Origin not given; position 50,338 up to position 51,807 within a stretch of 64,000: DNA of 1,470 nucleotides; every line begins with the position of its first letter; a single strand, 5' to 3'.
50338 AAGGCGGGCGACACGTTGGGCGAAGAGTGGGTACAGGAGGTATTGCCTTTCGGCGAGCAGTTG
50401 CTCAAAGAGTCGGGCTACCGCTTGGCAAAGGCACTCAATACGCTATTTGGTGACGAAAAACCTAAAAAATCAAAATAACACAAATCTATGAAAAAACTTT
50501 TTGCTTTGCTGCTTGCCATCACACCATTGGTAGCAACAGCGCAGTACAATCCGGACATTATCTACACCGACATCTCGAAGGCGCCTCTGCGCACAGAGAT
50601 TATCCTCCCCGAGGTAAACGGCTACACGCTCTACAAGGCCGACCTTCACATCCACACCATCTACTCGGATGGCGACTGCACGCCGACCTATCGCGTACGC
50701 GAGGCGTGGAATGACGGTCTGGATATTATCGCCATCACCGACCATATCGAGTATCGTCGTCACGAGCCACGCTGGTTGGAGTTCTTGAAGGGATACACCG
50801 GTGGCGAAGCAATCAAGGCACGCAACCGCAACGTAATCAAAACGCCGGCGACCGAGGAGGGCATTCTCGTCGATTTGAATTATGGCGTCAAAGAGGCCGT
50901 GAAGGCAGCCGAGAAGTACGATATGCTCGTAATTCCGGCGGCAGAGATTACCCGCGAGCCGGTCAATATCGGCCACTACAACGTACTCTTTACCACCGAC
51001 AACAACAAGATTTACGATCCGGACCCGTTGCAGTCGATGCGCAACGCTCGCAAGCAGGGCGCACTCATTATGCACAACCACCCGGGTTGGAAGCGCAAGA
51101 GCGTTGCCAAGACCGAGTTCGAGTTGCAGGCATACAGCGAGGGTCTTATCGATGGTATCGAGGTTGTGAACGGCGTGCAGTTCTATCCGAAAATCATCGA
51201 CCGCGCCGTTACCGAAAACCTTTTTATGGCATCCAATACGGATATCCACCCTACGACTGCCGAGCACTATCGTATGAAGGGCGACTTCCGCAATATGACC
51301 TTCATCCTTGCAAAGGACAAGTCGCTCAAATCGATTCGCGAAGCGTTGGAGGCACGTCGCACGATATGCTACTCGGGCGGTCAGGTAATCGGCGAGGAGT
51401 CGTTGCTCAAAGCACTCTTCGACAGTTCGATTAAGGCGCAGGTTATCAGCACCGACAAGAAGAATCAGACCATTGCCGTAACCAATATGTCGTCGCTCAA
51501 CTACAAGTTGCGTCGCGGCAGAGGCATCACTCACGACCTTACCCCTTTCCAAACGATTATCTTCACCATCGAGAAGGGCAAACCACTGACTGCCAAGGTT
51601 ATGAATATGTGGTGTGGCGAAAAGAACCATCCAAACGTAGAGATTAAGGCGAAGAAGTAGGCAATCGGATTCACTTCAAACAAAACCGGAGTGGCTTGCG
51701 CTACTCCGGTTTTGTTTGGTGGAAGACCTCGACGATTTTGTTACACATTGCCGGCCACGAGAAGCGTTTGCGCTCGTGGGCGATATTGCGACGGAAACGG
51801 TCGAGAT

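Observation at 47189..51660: Operon of four tandem, diverged, secreted S1/P1 nucleases plus a secreted PHP phosphoesterase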

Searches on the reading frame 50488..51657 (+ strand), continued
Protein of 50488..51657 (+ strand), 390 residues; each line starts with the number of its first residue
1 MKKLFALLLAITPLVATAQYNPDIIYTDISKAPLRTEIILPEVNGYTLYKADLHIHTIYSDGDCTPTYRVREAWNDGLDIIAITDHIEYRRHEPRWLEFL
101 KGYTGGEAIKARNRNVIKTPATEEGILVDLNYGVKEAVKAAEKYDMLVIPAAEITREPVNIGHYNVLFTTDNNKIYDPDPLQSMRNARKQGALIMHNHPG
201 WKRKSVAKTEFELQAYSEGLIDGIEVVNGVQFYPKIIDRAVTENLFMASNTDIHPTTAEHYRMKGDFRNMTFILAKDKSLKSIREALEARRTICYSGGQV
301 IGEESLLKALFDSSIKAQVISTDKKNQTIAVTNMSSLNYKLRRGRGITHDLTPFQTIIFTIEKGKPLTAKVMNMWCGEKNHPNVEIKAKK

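Call 46: find_encoding_contigs(protein=P0141, flank=7000, max_places=2)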
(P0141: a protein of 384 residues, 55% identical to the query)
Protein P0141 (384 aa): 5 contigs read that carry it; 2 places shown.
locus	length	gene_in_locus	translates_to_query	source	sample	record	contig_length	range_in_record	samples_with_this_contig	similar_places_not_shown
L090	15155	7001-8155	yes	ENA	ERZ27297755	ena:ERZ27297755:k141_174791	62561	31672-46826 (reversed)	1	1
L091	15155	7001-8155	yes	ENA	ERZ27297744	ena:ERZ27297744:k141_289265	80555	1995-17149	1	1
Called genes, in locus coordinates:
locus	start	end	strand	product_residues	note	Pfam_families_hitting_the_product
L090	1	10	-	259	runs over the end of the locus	-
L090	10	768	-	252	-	-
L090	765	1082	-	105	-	PF00072:Response_reg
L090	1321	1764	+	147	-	-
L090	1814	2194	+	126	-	-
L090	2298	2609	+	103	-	PF00829:Ribosomal_L21p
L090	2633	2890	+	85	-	PF01016:Ribosomal_L27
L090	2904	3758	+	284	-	PF02265:S1-P1_nuclease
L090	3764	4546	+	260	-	PF02265:S1-P1_nuclease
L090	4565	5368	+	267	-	PF02265:S1-P1_nuclease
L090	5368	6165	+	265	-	PF02265:S1-P1_nuclease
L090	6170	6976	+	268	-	PF02265:S1-P1_nuclease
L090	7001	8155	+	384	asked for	PF02811:PHP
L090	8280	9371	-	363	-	PF04055:Radical_SAM, PF19288:CofH_C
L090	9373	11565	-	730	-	PF08206:OB_RNB (weak), PF17849:OB_Dis3, PF17876:CSD2, PF18614:RNase_II_C_S1 (faint), PF00773:RNB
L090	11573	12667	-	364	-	PF01546:Peptidase_M20, PF07687:M20_dimer (weak)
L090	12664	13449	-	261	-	PF05096:Glu_cyclase_2, PF21959:DUF6923 (faint)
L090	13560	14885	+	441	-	PF05697:Trigger_N, PF28537:FKBP-like_TF, PF28539:TF_C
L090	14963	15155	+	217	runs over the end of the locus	PF00574:CLP_protease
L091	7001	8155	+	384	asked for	PF02811:PHP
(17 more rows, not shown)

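Call 61: search_solved_structures(query=A4, max_evalue=0.001)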
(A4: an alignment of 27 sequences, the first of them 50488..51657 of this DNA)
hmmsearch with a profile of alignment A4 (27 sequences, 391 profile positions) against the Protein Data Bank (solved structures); distinct sequences matched with E-value up to 0.001: 2.
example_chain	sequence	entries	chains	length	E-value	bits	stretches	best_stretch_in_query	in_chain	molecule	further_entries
3e38_A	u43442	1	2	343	1.5e-81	277.4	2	124-379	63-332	two-domain protein containing predicted PHP-like metal-dependent phosphoesterase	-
2anu_A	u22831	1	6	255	4e-10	42.3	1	136-295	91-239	hypothetical protein TM0559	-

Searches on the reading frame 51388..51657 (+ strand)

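Call 28: search_protein_families(library=pfam, proteins=[window:51388-51657:+], max_evalue=5)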
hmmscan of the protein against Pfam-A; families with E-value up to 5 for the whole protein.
window:51388-51657:+ (90 aa): 2 families
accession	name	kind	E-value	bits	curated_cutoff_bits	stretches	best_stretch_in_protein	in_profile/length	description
PF16392.11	DUF5001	-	0.02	15.3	23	1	20-86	9-85/86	Ig-like domain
PF25192.1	DiatomPyrShell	-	0.027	14.3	27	1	18-43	69-94/209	Diatom pyrenoid shell protein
